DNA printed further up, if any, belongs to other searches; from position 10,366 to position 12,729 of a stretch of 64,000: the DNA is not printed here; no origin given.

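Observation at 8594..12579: Tandem paralogous PD40-propeller + plant-specific-LRR lipoproteins, with evidence for unit duplication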

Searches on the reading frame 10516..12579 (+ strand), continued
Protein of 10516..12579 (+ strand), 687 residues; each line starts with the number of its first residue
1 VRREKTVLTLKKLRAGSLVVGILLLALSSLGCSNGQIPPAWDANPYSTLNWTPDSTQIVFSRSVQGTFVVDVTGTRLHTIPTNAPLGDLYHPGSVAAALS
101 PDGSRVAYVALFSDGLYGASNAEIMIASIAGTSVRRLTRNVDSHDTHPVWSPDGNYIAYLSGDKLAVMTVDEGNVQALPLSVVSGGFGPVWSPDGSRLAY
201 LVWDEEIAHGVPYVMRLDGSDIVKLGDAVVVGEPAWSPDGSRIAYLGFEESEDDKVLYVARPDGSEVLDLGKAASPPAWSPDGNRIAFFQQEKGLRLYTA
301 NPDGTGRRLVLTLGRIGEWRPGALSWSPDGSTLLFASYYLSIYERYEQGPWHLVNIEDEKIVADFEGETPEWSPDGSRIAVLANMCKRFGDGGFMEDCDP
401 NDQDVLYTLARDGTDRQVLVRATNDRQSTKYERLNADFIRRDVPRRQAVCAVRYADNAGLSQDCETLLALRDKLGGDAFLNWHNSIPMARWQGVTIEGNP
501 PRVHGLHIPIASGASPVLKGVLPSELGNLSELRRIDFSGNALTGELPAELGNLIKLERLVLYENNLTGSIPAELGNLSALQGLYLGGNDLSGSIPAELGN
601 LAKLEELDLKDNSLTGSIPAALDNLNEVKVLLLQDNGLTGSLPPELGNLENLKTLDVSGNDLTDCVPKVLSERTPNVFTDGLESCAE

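Call 9: find_homologous_proteins(query=window:10516-12579:+, max_evalue=0.00001)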
Query window:10516-12579:+ (687 aa): 5904 proteins with E <= 0.00001 among 8000 candidates; the best 120 are listed.
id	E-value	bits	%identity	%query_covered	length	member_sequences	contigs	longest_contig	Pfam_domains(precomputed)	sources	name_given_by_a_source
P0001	0.0e+0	1197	97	78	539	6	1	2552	PF23598.2,PF26549.1,PF00930.28,PF23381.2,PF00560.40,PF12799.14,PF26550.2,PF13855.13,PF07676.19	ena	-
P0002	2.9e-189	649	54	91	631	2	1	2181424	PF10647.16,PF23598.2,PF23775.2,PF25174.2,PF00930.28,PF23381.2,PF14583.13,PF12894.14,PF13855.13,PF07676.19,PF26549.1,PF24797.2,PF00560.40,PF12799.14,PF26550.2,PF25460.2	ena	-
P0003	2.7e-168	580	48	90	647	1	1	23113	PF23598.2,PF25174.2,PF00930.28,PF23381.2,PF12894.14,PF13855.13,PF07676.19,PF26549.1,PF24797.2,PF00560.40,PF12799.14,PF26550.2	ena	-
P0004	6.5e-165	568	48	94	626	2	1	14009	PF23598.2,PF25174.2,PF26549.1,PF00930.28,PF24797.2,PF23381.2,PF00560.40,PF12799.14,PF26550.2,PF13855.13,PF07676.19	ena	-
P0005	9.7e-159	548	47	86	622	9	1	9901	PF23598.2,PF25174.2,PF26549.1,PF00930.28,PF23381.2,PF00560.40,PF12894.14,PF12799.14,PF26550.2,PF13855.13,PF07676.19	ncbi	-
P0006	2.0e-156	540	46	93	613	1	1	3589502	PF23598.2,PF26549.1,PF00930.28,PF00560.40,PF12799.14,PF26550.2,PF13855.13,PF07676.19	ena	-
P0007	2.8e-155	537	45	86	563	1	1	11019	PF23598.2,PF25174.2,PF26549.1,PF00930.28,PF00560.40,PF26550.2,PF13855.13,PF07676.19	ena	-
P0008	5.7e-155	535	48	86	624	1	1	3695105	PF23598.2,PF25174.2,PF26549.1,PF00930.28,PF23381.2,PF00560.40,PF12799.14,PF26550.2,PF13855.13,PF07676.19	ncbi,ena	-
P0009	1.4e-154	534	49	87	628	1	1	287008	PF23598.2,PF25174.2,PF26549.1,PF00930.28,PF23381.2,PF00560.40,PF12799.14,PF26550.2,PF13855.13,PF07676.19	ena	-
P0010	2.2e-153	530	49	86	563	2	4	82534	PF25174.2,PF26549.1,PF00930.28,PF00560.40,PF26550.2,PF13855.13,PF07676.19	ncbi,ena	-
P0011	1.5e-152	527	48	86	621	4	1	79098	PF23598.2,PF26549.1,PF00930.28,PF24797.2,PF23381.2,PF00560.40,PF12799.14,PF26550.2,PF13855.13,PF07676.19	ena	-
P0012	5.0e-149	516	48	86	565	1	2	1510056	PF23598.2,PF26549.1,PF00930.28,PF00560.40,PF12799.14,PF26550.2,PF13855.13,PF07676.19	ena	-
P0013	6.1e-146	506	45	86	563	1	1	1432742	PF23598.2,PF25174.2,PF26549.1,PF00930.28,PF00560.40,PF26550.2,PF13855.13,PF07676.19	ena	-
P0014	7.5e-144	499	45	86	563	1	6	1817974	PF23598.2,PF26549.1,PF00930.28,PF00560.40,PF12799.14,PF26550.2,PF13855.13,PF07676.19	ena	-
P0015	4.6e-136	473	46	86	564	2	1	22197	PF23598.2,PF25174.2,PF26549.1,PF00930.28,PF23381.2,PF00560.40,PF26550.2,PF07676.19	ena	-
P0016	8.0e-135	469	42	96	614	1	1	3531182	PF23598.2,PF26549.1,PF00930.28,PF00560.40,PF12799.14,PF26550.2,PF13855.13,PF07676.19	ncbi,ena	-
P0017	1.8e-131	458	35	99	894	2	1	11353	PF23598.2,PF26549.1,PF00930.28,PF24797.2,PF23381.2,PF00560.40,PF12799.14,PF26550.2,PF13855.13,PF07676.19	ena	-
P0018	3.8e-130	453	33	92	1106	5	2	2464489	PF10647.16,PF23598.2,PF24758.2,PF00930.28,PF13855.13,PF23211.1,PF07676.19,PF13516.13,PF26549.1,PF25019.1,PF00560.40,PF12799.14,PF26550.2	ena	-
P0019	1.9e-126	441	35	72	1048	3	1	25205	PF23598.2,PF26549.1,PF00930.28,PF25019.1,PF00560.40,PF00028.24,PF12799.14,PF26550.2,PF13855.13,PF23211.1,PF07676.19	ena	-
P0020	2.9e-122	427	35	99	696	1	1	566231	PF23598.2,PF26549.1,PF00930.28,PF24797.2,PF23381.2,PF00560.40,PF12799.14,PF26550.2,PF13855.13,PF07676.19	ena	-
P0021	5.9e-121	423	37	93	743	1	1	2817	PF23598.2,PF25174.2,PF26549.1,PF00930.28,PF23381.2,PF00560.40,PF12799.14,PF26550.2,PF13855.13,PF07676.19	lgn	-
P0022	2.7e-114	401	37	93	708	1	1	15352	PF23598.2,PF25174.2,PF26549.1,PF00930.28,PF23381.2,PF00560.40,PF12799.14,PF26550.2,PF25460.2,PF13855.13,PF07676.19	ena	-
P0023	7.1e-112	393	33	91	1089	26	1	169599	PF23598.2,PF00930.28,PF00028.24,PF13855.13,PF23211.1,PF07676.19,PF13516.13,PF26549.1,PF25019.1,PF00560.40,PF12799.14,PF26550.2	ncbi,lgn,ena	-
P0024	1.2e-110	389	32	91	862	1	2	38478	PF23598.2,PF13516.13,PF26549.1,PF24758.2,PF25019.1,PF00560.40,PF12799.14,PF13855.13,PF07676.19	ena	-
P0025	1.8e-110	388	33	91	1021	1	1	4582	PF23598.2,PF13516.13,PF26549.1,PF25019.1,PF00560.40,PF00028.24,PF12799.14,PF13855.13,PF23211.1,PF07676.19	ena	-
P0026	2.3e-110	388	34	93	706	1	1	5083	PF23598.2,PF25174.2,PF00930.28,PF23381.2,PF12894.14,PF13855.13,PF07676.19,PF26549.1,PF24797.2,PF00560.40,PF12799.14,PF26550.2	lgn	-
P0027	6.4e-108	380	31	94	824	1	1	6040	PF23598.2,PF13516.13,PF26549.1,PF00930.28,PF23381.2,PF25019.1,PF00560.40,PF12799.14,PF26550.2,PF13855.13,PF07676.19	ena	-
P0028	9.1e-107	376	43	85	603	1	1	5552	PF23598.2,PF26549.1,PF00930.28,PF00560.40,PF26550.2,PF13855.13,PF07676.19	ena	-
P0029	1.7e-105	372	36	97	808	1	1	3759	PF10647.16,PF23598.2,PF25174.2,PF26549.1,PF00930.28,PF00560.40,PF12799.14,PF26550.2,PF13855.13,PF07676.19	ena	-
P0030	2.8e-105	371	33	91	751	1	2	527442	PF23598.2,PF26549.1,PF00930.28,PF00560.40,PF12799.14,PF26550.2,PF13855.13,PF07676.19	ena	-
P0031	1.1e-104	369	38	100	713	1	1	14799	PF23598.2,PF26549.1,PF00930.28,PF00560.40,PF12799.14,PF26550.2,PF13855.13,PF07676.19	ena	-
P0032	2.2e-104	368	37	86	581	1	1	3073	PF10647.16,PF23598.2,PF26549.1,PF00930.28,PF00560.40,PF12799.14,PF26550.2,PF13855.13,PF07676.19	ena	-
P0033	5.8e-104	367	50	60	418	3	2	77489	PF23598.2,PF26549.1,PF00560.40,PF12799.14,PF13855.13,PF07676.19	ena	-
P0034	6.9e-103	363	36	91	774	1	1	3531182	PF23598.2,PF26549.1,PF00930.28,PF25019.1,PF00560.40,PF12799.14,PF26550.2,PF07676.19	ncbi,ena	-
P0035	9.6e-103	363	31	91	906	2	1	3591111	PF23598.2,PF26549.1,PF24758.2,PF00930.28,PF25019.1,PF00560.40,PF12799.14,PF26550.2,PF13855.13,PF07676.19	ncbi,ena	-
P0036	1.1e-102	363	34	94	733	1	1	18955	PF23598.2,PF26549.1,PF00930.28,PF23381.2,PF25019.1,PF00560.40,PF12799.14,PF26550.2,PF25460.2,PF13855.13,PF07676.19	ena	-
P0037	7.3e-101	357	36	93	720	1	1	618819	PF23598.2,PF26549.1,PF00930.28,PF23381.2,PF00560.40,PF12799.14,PF26550.2,PF13855.13,PF07676.19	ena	-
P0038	1.2e-100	356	36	92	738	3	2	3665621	PF25174.2,PF26549.1,PF00930.28,PF24797.2,PF23381.2,PF00560.40,PF12894.14,PF12799.14,PF26550.2,PF13855.13,PF07676.19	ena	-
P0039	2.6e-100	355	38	93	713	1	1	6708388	PF23598.2,PF26549.1,PF00560.40,PF12799.14,PF26550.2,PF13855.13,PF07676.19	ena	-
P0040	6.8e-100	353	34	92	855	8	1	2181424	PF23598.2,PF26549.1,PF00930.28,PF00560.40,PF12799.14,PF26550.2,PF13855.13,PF07676.19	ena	-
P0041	9.9e-99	350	31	91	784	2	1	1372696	PF23598.2,PF26549.1,PF00930.28,PF25019.1,PF00560.40,PF12799.14,PF26550.2,PF13855.13,PF07676.19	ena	-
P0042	1.6e-98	349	33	91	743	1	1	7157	PF23598.2,PF26549.1,PF26769.1,PF00560.40,PF12799.14,PF13855.13,PF07676.19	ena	-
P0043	2.1e-98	349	37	87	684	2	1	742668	PF25174.2,PF26549.1,PF00930.28,PF23381.2,PF00560.40,PF12799.14,PF26550.2,PF13855.13,PF07676.19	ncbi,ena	-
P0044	3.7e-98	348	37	94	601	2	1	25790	PF10647.16,PF23598.2,PF26549.1,PF00930.28,PF24797.2,PF00560.40,PF12799.14,PF26550.2,PF13855.13,PF07676.19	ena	-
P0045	9.8e-97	343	36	96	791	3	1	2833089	PF23598.2,PF25174.2,PF26549.1,PF00930.28,PF00560.40,PF12799.14,PF26550.2,PF13855.13,PF07676.19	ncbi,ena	-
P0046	1.3e-96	343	38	97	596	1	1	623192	PF10647.16,PF23598.2,PF25174.2,PF26549.1,PF00930.28,PF00560.40,PF12799.14,PF26550.2,PF13855.13,PF07676.19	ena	-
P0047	1.9e-94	335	32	97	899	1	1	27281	PF10647.16,PF23598.2,PF25174.2,PF24758.2,PF00930.28,PF23381.2,PF13855.13,PF07676.19,PF26549.1,PF00560.40,PF12799.14,PF26550.2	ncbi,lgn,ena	-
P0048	1.3e-92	329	30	94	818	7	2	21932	PF10647.16,PF23598.2,PF26549.1,PF00930.28,PF25019.1,PF00560.40,PF12799.14,PF26550.2,PF13855.13,PF23211.1,PF07676.19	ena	-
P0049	2.3e-92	329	30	95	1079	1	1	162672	PF23598.2,PF00930.28,PF00028.24,PF13855.13,PF23211.1,PF07676.19,PF13516.13,PF26549.1,PF25019.1,PF00560.40,PF12799.14,PF26550.2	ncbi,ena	-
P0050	5.7e-92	327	44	28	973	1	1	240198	PF23598.2,PF25174.2,PF00930.28,PF23381.2,PF13855.13,PF07676.19,PF26549.1,PF09142.18,PF00560.40,PF12799.14,PF26550.2,PF25460.2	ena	-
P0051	8.4e-91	323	30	96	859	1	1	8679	PF23598.2,PF26549.1,PF00930.28,PF25019.1,PF00560.40,PF12799.14,PF26550.2,PF13855.13,PF07676.19,PF23952.2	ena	-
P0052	5.0e-89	318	37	83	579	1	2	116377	PF10647.16,PF23598.2,PF25174.2,PF26549.1,PF00930.28,PF24797.2,PF00560.40,PF12799.14,PF26550.2,PF13855.13,PF07676.19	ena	-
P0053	2.5e-88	315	34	91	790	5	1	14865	PF23598.2,PF13516.13,PF26549.1,PF00930.28,PF25019.1,PF00560.40,PF12799.14,PF26550.2,PF13855.13,PF23211.1,PF07676.19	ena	-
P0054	3.8e-88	315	34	91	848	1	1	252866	PF23598.2,PF26549.1,PF00930.28,PF00560.40,PF12799.14,PF26550.2,PF13855.13,PF07676.19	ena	-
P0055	4.0e-88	315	33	90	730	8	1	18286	PF23598.2,PF13516.13,PF26549.1,PF00930.28,PF00560.40,PF12799.14,PF26550.2,PF13855.13,PF23211.1,PF07676.19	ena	-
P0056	9.4e-88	313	37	93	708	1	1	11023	PF23598.2,PF25174.2,PF00930.28,PF23381.2,PF13855.13,PF07676.19,PF26549.1,PF24797.2,PF25019.1,PF00560.40,PF12799.14,PF26550.2,PF25460.2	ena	-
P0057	1.9e-87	312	33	84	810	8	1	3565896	PF23598.2,PF26549.1,PF00930.28,PF00560.40,PF12799.14,PF26550.2,PF13855.13,PF07676.19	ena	-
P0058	7.5e-87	310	34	97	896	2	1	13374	PF23598.2,PF26549.1,PF00930.28,PF00560.40,PF00028.24,PF12799.14,PF26550.2,PF13855.13,PF23211.1,PF07676.19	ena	-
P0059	7.7e-87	310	33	91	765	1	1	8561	PF23598.2,PF26549.1,PF00930.28,PF00560.40,PF12799.14,PF13855.13,PF07676.19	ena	-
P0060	2.0e-86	309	35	91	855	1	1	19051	PF23598.2,PF26549.1,PF00930.28,PF25019.1,PF00560.40,PF12799.14,PF26550.2,PF13855.13,PF07676.19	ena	-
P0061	3.5e-86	308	38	84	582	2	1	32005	PF23598.2,PF25174.2,PF26549.1,PF00930.28,PF00560.40,PF12799.14,PF26550.2,PF13855.13,PF07676.19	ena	-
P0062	1.7e-85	306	33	91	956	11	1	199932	PF23598.2,PF26549.1,PF00930.28,PF00560.40,PF00028.24,PF12799.14,PF13855.13,PF07676.19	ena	-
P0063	1.8e-85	306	40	84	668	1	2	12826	PF23598.2,PF25174.2,PF26549.1,PF00930.28,PF23381.2,PF00560.40,PF12894.14,PF12799.14,PF13855.13,PF07676.19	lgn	-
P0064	8.7e-85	304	34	99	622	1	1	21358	PF10647.16,PF25174.2,PF26549.1,PF00930.28,PF24797.2,PF23381.2,PF00560.40,PF26550.2,PF07676.19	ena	-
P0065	3.9e-84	301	35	86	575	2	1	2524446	PF23598.2,PF26549.1,PF00930.28,PF00560.40,PF12799.14,PF26550.2,PF13855.13,PF07676.19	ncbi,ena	-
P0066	5.2e-84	301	36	93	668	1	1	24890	PF24048.2,PF10647.16,PF23598.2,PF25174.2,PF00930.28,PF13855.13,PF23211.1,PF07676.19,PF26549.1,PF00560.40,PF12799.14,PF26550.2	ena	-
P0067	5.9e-84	301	33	89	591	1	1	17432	PF10647.16,PF23598.2,PF00930.28,PF23381.2,PF14583.13,PF13855.13,PF07676.19,PF26549.1,PF24797.2,PF00560.40,PF12799.14,PF26550.2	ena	-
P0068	7.3e-84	300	39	84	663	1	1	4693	PF23598.2,PF25174.2,PF00930.28,PF23381.2,PF12894.14,PF13855.13,PF07676.19,PF26549.1,PF00560.40,PF12799.14,PF26550.2,PF00400.39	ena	-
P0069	2.8e-83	299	33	92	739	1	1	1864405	PF23598.2,PF26549.1,PF00930.28,PF00560.40,PF12799.14,PF13855.13,PF07676.19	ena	-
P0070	1.0e-82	297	37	80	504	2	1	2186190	PF25174.2,PF26549.1,PF00930.28,PF24797.2,PF23381.2,PF12894.14,PF26550.2,PF07676.19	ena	-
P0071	1.6e-82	296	35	91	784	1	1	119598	PF23598.2,PF26549.1,PF00930.28,PF25019.1,PF00560.40,PF12799.14,PF26550.2,PF13855.13,PF07676.19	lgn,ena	-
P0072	3.4e-82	295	37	71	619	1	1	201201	PF23598.2,PF26549.1,PF00930.28,PF00560.40,PF12799.14,PF13855.13,PF07676.19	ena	-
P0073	5.4e-82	294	36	71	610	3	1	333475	PF23598.2,PF13516.13,PF26549.1,PF00930.28,PF25019.1,PF00560.40,PF12799.14,PF26550.2,PF13855.13,PF07676.19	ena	-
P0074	9.9e-82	293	36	90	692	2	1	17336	PF23598.2,PF26549.1,PF00930.28,PF00560.40,PF12799.14,PF26550.2,PF13855.13,PF07676.19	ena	-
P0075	2.2e-81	292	36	94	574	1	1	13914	PF26549.1,PF00930.28,PF00560.40,PF12799.14,PF26550.2,PF13855.13,PF07676.19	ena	-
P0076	1.1e-80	290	35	84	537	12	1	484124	PF26549.1,PF00930.28,PF12799.14,PF26550.2,PF07676.19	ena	-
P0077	2.0e-80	289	35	93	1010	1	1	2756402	PF23598.2,PF26549.1,PF00930.28,PF00560.40,PF12799.14,PF26550.2,PF13855.13,PF07676.19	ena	-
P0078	2.5e-80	289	33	94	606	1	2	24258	PF23598.2,PF26549.1,PF00930.28,PF00560.40,PF12799.14,PF26550.2,PF13855.13,PF07676.19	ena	-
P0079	3.8e-80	288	33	93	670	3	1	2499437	PF10647.16,PF23598.2,PF26549.1,PF00930.28,PF00560.40,PF12799.14,PF26550.2,PF13855.13,PF07676.19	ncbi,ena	-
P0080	1.6e-79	286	33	84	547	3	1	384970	PF10647.16,PF23598.2,PF25174.2,PF26549.1,PF00930.28,PF24797.2,PF00560.40,PF12799.14,PF26550.2,PF13855.13,PF07676.19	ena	-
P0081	1.8e-79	286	36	82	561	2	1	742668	PF26549.1,PF00930.28,PF00560.40,PF26550.2,PF13855.13,PF07676.19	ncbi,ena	-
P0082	2.6e-79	285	28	91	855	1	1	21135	PF23598.2,PF26549.1,PF00930.28,PF25019.1,PF00560.40,PF12799.14,PF26550.2,PF13855.13,PF23211.1,PF07676.19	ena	-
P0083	3.3e-79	285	33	84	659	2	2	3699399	PF23598.2,PF07723.20,PF25174.2,PF26549.1,PF00930.28,PF23381.2,PF00560.40,PF12799.14,PF26550.2,PF13855.13,PF07676.19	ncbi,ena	-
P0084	3.6e-79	285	32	90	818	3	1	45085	PF23598.2,PF26549.1,PF00930.28,PF00560.40,PF00028.24,PF12799.14,PF26550.2,PF13855.13,PF07676.19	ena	-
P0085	3.3e-78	282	31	93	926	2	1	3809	PF23598.2,PF26549.1,PF00930.28,PF00560.40,PF12799.14,PF26550.2,PF13855.13,PF07676.19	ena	-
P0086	1.9e-77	279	32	90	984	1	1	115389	PF23598.2,PF26549.1,PF00930.28,PF25019.1,PF00560.40,PF12799.14,PF26550.2,PF13855.13,PF07676.19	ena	-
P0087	4.6e-77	278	35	77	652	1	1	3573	PF23598.2,PF25174.2,PF26549.1,PF00930.28,PF23381.2,PF00560.40,PF12799.14,PF26550.2,PF13855.13,PF07676.19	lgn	-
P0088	1.9e-76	276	30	91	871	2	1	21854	PF23598.2,PF26549.1,PF00930.28,PF00560.40,PF12799.14,PF26550.2,PF13855.13,PF07676.19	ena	-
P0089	7.6e-76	274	32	91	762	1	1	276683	PF23598.2,PF26549.1,PF00930.28,PF25019.1,PF00560.40,PF12799.14,PF26550.2,PF13855.13,PF07676.19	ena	-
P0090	1.5e-75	273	35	70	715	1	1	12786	PF23598.2,PF25174.2,PF26549.1,PF00930.28,PF23381.2,PF00560.40,PF12799.14,PF26550.2,PF13855.13,PF07676.19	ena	-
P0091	2.9e-75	272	32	91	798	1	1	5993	PF23598.2,PF25174.2,PF00930.28,PF23381.2,PF13855.13,PF23211.1,PF07676.19,PF26549.1,PF24797.2,PF00560.40,PF12799.14,PF26550.2,PF25460.2,PF00400.39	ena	-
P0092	3.4e-75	272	43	39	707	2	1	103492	PF10647.16,PF23598.2,PF26549.1,PF00930.28,PF25019.1,PF00560.40,PF12799.14,PF26550.2,PF25460.2,PF13855.13,PF07676.19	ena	-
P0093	1.1e-74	270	31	91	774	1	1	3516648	PF23598.2,PF26549.1,PF00930.28,PF00560.40,PF12799.14,PF26550.2,PF13855.13,PF07676.19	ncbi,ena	-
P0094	1.8e-74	269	36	86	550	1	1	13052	PF10647.16,PF25174.2,PF26549.1,PF00930.28,PF00560.40,PF26550.2,PF13855.13,PF07676.19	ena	-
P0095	2.5e-74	269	33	97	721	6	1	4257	PF23598.2,PF26549.1,PF00930.28,PF00560.40,PF12799.14,PF26550.2,PF13855.13,PF07676.19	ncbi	-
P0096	2.9e-74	269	32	91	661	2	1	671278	PF10647.16,PF23598.2,PF26549.1,PF00930.28,PF23381.2,PF00560.40,PF12799.14,PF26550.2,PF13855.13,PF07676.19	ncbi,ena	-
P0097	3.6e-74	268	38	69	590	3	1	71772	PF10647.16,PF25174.2,PF26549.1,PF00930.28,PF23381.2,PF00560.40,PF12799.14,PF26550.2,PF13855.13,PF07676.19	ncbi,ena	-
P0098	8.1e-74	267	32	86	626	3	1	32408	PF10647.16,PF23598.2,PF26549.1,PF00930.28,PF24797.2,PF00560.40,PF12799.14,PF13855.13,PF07676.19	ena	-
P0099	2.8e-73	266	30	93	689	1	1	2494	PF23598.2,PF26549.1,PF00930.28,PF00560.40,PF12799.14,PF26550.2,PF13855.13,PF07676.19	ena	-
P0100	5.9e-73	264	34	93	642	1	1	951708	PF23598.2,PF26549.1,PF00930.28,PF00560.40,PF12799.14,PF26550.2,PF13855.13,PF07676.19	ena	-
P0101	7.6e-73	264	36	76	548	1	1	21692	PF10647.16,PF26549.1,PF00930.28,PF23381.2,PF26550.2,PF00400.39,PF07676.19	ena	-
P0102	9.4e-73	264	32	93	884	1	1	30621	PF23598.2,PF26549.1,PF00930.28,PF00560.40,PF00028.24,PF12799.14,PF26550.2,PF13855.13,PF07676.19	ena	-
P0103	1.2e-72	263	30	83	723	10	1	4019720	PF23598.2,PF26549.1,PF00930.28,PF00560.40,PF12799.14,PF26550.2,PF13855.13,PF07676.19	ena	-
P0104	1.7e-72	263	35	90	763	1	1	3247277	PF23598.2,PF26549.1,PF00930.28,PF00560.40,PF12799.14,PF13855.13,PF07676.19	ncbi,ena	-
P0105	2.3e-72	262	32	94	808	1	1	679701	PF23598.2,PF26549.1,PF00560.40,PF12799.14,PF26550.2,PF13855.13,PF07676.19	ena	-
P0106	2.8e-72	262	36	73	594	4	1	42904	PF23598.2,PF26549.1,PF25019.1,PF00560.40,PF12799.14,PF13855.13,PF07676.19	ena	-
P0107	3.6e-72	262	34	93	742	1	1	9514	PF23598.2,PF13516.13,PF26549.1,PF00930.28,PF00560.40,PF12799.14,PF26550.2,PF13855.13,PF07676.19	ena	-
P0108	5.7e-72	261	32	98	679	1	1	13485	PF10647.16,PF23598.2,PF26549.1,PF00930.28,PF00560.40,PF12799.14,PF26550.2,PF13855.13,PF07676.19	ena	-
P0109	9.7e-72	260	32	83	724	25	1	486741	PF23598.2,PF25174.2,PF26549.1,PF00930.28,PF00560.40,PF12799.14,PF26550.2,PF13855.13,PF07676.19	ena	-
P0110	3.8e-71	258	33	89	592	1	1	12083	PF23598.2,PF25174.2,PF26549.1,PF00930.28,PF00560.40,PF26550.2,PF07676.19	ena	-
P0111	5.8e-71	258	33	90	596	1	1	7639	PF23598.2,PF25174.2,PF26549.1,PF00930.28,PF00560.40,PF26550.2,PF07676.19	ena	-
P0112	7.8e-71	257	34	66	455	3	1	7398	PF25174.2,PF26549.1,PF00930.28,PF23381.2,PF26550.2,PF07676.19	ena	-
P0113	2.0e-70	256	32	84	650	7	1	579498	PF10647.16,PF23598.2,PF26549.1,PF00930.28,PF00560.40,PF12799.14,PF26550.2,PF13855.13,PF07676.19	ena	-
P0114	3.3e-70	255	34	91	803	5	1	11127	PF23598.2,PF26549.1,PF00560.40,PF12799.14,PF26550.2,PF13855.13,PF07676.19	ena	-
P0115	4.4e-70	255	34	74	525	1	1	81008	PF10647.16,PF25174.2,PF26549.1,PF00930.28,PF26550.2,PF07676.19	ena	-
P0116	5.2e-70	255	35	36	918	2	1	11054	PF25174.2,PF26549.1,PF00930.28,PF23381.2,PF14583.13,PF26550.2,PF00395.26,PF07676.19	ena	-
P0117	6.2e-70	254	34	88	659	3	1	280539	PF23598.2,PF26549.1,PF00930.28,PF00560.40,PF12799.14,PF26550.2,PF13855.13,PF07676.19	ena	-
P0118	8.0e-70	254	34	95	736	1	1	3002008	PF23598.2,PF25174.2,PF26549.1,PF00930.28,PF23381.2,PF00560.40,PF12799.14,PF26550.2,PF13855.13,PF07676.19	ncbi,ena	-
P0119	2.7e-69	252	31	91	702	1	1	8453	PF23598.2,PF26549.1,PF23381.2,PF00560.40,PF12799.14,PF26550.2,PF13855.13,PF23211.1,PF07676.19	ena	-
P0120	3.3e-69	252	32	86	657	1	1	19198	PF23598.2,PF26549.1,PF00930.28,PF00560.40,PF12799.14,PF26550.2,PF13855.13,PF07676.19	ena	-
